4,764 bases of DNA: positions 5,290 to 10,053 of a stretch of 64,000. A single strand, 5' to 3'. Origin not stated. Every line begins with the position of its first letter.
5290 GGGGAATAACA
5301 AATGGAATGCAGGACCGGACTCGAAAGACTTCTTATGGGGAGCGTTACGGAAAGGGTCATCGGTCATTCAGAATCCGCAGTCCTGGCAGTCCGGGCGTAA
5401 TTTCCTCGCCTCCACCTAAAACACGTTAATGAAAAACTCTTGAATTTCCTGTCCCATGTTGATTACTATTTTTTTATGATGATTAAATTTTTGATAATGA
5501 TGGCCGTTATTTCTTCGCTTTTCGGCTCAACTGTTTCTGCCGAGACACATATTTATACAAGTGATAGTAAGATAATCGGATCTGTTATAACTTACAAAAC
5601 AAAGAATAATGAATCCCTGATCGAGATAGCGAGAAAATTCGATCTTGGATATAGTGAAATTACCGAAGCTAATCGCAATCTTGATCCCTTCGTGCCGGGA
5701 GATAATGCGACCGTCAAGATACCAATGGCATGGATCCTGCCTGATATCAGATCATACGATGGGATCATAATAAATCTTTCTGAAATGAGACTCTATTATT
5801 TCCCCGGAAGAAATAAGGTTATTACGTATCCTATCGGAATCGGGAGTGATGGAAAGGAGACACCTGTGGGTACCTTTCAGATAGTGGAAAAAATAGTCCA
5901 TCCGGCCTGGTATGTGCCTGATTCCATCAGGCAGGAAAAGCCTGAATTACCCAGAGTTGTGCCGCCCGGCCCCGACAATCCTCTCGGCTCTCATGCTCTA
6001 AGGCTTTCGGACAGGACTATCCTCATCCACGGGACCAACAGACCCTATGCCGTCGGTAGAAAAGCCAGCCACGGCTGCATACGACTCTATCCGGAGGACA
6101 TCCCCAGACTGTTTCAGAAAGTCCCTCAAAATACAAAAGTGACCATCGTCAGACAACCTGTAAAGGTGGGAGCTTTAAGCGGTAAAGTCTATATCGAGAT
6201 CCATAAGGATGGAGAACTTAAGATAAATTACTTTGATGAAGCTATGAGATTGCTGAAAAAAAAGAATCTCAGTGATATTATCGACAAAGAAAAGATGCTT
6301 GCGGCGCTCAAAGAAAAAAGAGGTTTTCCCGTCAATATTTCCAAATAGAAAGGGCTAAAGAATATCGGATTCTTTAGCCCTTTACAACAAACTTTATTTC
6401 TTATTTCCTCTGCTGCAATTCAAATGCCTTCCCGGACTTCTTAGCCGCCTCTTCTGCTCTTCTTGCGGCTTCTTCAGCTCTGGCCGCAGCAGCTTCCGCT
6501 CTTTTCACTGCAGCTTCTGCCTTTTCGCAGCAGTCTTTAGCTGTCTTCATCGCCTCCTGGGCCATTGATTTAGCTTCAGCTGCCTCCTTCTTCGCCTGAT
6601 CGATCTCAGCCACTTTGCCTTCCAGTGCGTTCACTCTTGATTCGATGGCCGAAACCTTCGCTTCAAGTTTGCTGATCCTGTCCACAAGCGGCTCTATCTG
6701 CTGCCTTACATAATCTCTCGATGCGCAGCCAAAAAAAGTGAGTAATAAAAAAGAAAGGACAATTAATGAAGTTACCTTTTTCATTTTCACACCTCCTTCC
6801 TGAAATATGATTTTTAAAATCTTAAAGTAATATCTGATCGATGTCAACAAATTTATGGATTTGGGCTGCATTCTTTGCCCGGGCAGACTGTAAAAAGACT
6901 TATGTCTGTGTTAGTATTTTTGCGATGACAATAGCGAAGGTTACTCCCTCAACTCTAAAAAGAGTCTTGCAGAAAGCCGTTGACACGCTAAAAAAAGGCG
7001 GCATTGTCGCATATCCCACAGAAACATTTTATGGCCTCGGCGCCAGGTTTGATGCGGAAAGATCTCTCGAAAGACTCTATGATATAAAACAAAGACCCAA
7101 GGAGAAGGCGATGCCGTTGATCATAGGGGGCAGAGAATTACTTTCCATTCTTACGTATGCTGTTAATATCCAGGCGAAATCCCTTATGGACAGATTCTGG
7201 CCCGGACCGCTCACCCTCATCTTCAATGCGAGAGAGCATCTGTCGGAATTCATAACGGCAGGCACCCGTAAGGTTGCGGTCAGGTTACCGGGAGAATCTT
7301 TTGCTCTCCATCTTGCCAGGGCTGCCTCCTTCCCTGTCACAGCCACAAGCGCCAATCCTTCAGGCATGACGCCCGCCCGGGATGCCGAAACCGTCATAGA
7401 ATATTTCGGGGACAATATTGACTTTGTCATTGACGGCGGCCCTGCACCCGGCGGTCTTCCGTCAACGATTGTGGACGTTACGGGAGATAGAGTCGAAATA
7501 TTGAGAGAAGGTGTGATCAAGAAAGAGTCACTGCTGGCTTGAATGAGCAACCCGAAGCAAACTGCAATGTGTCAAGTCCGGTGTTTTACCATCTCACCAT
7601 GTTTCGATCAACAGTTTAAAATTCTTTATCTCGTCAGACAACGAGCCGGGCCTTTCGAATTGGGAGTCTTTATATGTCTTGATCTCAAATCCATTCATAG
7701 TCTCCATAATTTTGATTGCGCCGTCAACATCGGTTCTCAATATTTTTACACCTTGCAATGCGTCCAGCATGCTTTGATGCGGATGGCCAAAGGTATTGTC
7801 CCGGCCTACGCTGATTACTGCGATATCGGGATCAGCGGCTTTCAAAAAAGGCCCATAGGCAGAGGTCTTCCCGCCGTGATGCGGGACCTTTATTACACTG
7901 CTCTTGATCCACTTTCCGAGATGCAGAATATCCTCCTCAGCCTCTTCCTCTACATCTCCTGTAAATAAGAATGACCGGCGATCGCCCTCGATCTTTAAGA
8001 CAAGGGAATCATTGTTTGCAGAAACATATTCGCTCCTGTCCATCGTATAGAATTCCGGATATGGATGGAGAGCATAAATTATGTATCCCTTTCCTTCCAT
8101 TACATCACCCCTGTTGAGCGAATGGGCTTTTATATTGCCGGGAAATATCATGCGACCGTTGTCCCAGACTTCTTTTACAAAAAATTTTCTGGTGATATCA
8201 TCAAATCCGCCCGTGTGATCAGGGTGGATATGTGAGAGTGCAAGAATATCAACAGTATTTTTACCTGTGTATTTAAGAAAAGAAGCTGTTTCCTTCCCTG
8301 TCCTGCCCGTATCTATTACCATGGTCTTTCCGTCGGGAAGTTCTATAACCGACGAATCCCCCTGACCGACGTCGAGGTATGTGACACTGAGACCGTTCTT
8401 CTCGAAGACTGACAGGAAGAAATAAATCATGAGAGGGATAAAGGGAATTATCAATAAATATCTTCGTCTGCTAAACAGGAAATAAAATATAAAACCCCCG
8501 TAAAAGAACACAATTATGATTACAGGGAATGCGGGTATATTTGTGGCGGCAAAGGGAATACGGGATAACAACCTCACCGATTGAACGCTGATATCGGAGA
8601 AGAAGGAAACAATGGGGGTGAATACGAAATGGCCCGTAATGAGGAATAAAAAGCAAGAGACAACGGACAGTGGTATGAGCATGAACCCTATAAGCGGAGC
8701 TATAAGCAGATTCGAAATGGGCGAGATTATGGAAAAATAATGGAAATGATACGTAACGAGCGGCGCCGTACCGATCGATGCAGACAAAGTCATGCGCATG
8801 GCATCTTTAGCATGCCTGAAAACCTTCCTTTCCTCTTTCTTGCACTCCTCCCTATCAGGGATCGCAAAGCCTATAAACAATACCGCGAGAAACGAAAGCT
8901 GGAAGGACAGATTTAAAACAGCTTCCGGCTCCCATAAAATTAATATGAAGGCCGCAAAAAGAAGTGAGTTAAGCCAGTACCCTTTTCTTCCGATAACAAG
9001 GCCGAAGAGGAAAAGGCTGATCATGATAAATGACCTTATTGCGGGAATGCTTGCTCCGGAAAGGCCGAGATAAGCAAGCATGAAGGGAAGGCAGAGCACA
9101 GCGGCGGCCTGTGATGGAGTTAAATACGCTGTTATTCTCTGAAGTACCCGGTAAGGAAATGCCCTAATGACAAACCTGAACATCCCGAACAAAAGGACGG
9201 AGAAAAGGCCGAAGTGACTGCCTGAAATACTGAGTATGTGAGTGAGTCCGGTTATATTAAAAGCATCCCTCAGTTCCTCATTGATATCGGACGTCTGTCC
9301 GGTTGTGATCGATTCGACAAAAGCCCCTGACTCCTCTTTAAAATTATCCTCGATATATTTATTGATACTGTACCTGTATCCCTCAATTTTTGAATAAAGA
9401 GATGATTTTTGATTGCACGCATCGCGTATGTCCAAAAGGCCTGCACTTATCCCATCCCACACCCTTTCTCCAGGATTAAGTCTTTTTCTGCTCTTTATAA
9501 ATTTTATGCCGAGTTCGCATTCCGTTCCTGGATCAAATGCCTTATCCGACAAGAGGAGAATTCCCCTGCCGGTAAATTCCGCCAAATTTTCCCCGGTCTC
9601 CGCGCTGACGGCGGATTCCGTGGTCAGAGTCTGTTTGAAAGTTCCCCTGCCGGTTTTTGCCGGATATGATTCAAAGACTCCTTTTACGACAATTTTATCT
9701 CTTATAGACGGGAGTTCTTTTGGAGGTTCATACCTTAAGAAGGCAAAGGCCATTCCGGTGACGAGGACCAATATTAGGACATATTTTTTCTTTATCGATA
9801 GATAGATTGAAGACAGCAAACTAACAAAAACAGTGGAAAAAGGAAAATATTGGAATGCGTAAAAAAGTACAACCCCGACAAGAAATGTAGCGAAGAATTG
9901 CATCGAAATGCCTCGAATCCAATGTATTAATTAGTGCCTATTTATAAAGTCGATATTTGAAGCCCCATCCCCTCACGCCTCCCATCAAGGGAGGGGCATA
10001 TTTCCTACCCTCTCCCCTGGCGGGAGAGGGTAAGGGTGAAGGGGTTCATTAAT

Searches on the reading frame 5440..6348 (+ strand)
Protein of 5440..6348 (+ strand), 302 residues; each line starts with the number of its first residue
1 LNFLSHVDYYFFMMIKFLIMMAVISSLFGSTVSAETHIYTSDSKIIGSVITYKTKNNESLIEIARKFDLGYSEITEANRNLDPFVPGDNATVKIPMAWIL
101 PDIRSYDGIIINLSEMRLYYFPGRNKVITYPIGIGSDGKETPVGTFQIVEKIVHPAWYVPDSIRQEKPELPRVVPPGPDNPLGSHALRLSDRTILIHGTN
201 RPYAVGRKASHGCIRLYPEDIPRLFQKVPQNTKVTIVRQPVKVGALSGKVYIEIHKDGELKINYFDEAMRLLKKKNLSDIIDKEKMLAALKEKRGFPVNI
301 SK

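Call 68: search_protein_families(library=pfam, proteins=[window:5440-6348:+], max_evalue=0.00001)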
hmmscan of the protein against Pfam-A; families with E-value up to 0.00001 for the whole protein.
window:5440-6348:+ (302 aa): 1 family
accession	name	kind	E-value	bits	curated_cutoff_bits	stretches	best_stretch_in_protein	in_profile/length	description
PF03734.19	YkuD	-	2.7e-27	96.6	23.4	1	109-236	4-146/146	L,D-transpeptidase catalytic domain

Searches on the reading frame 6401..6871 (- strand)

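Call 89: search_protein_families(library=pfam, proteins=[window:6401-6871:-], max_evalue=0.01)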
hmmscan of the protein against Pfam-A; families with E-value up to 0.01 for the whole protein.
window:6401-6871:- (156 aa): 7 families
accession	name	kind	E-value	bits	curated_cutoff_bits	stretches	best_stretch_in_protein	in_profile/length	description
PF11839.13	Alanine_zipper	-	4.5e-10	40.1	23.1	1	88-156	1-69/69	Alanine-zipper, major outer membrane lipoprotein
PF23991.1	DUF7310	-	4.4e-05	24.3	40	1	53-102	26-75/83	Coiled-coil region of unknown function (DUF7310)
PF00261.25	Tropomyosin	-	0.00011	22.2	38.6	1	65-145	42-126/242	Tropomyosin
PF11727.13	ISG65-75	-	0.0011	18.7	25.1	1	59-147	52-137/281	Invariant surface glycoprotein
PF01763.21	Herpes_UL6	-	0.0049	15.9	27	1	55-127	369-442/562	Herpesvirus UL6 like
PF01496.24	V_ATPase_I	-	0.0076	14.7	30.7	1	57-140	62-144/815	V-type ATPase 116kDa subunit family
PF07160.18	SKA1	-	0.0086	16.3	29.6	1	60-145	29-114/243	Spindle and kinetochore-associated protein 1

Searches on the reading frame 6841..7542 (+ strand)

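Call 68: search_protein_families(library=pfam, proteins=[window:6841-7542:+], max_evalue=0.00001)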
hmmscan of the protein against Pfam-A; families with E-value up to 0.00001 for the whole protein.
window:6841-7542:+ (233 aa): 1 family
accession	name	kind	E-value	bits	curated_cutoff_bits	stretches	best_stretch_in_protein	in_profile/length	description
PF01300.24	Sua5_yciO_yrdC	-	1.1e-54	185.1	25.1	1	49-224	2-178/178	Telomere recombination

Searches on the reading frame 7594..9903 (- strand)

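Call 28: search_protein_families(library=ncbifam, proteins=[window:7594-9903:-], max_evalue=0.00001)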
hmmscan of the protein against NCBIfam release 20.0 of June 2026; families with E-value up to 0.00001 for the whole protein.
window:7594-9903:- (769 aa): 6 families
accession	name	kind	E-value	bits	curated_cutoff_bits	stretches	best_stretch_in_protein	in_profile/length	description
TIGR00361.1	ComEC_Rec2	equivalog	6.4e-74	249.3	190.05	1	185-728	121-663/663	DNA internalization-related competence protein ComEC/Rec2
NF008580.0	PRK11539.1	equivalog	3.6e-59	200.9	969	1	197-748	204-742/758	ComEC family protein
TIGR00360.1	ComEC_N-term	subfamily_domain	2.3e-23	83.3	36.5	1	221-411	2-170/171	ComEC/Rec2-related protein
NF049846.1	blaAHM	exception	7.6e-19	67.7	590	2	622-720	186-280/304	AHM family subclass B3-like metallo-beta-lactamase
NF045979.1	ComEC_MAG0480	equivalog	1.9e-15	56.6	150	1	173-422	173-398/461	MAG0480 family ComEC-like protein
NF058524.1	6A-MBL_enzyme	equivalog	1.6e-06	27.5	220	0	511-570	3-76/346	anti-phage 6A-MBL system MBL-fold protein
